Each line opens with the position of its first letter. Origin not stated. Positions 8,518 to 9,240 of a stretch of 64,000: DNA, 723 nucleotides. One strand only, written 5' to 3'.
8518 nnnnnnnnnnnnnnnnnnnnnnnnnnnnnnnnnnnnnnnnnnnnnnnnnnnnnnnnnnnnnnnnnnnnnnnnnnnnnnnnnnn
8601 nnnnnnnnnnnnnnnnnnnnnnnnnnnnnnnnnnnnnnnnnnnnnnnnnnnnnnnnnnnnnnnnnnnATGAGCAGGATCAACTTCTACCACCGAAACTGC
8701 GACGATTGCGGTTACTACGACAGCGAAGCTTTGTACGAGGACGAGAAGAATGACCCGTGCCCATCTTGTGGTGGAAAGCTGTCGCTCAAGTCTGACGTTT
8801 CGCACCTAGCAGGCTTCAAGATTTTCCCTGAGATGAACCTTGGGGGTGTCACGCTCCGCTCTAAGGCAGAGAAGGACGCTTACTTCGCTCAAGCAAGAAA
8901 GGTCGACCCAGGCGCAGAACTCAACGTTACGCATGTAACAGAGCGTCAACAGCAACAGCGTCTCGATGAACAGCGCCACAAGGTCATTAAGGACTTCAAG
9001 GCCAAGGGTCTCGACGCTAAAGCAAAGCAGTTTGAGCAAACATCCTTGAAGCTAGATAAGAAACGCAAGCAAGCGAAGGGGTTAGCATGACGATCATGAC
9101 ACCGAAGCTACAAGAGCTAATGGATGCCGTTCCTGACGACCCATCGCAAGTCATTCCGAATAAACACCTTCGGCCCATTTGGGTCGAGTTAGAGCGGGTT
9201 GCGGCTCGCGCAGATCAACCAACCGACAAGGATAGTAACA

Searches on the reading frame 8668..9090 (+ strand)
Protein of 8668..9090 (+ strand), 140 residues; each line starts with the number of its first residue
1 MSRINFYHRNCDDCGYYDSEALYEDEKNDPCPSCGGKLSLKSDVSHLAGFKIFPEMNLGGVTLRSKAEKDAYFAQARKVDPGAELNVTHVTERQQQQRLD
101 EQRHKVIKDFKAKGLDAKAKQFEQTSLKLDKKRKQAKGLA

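Call 37: search_protein_families(library=phrogs, proteins=[window:8668-9090:+], max_evalue=0.01)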
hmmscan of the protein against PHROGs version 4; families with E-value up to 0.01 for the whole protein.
window:8668-9090:+ (140 aa): 1 family
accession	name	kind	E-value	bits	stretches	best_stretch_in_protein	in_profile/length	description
phrog_1076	-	transcription regulation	0.0027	18.1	1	4-51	91-143/339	FmdB-like transcriptional regulator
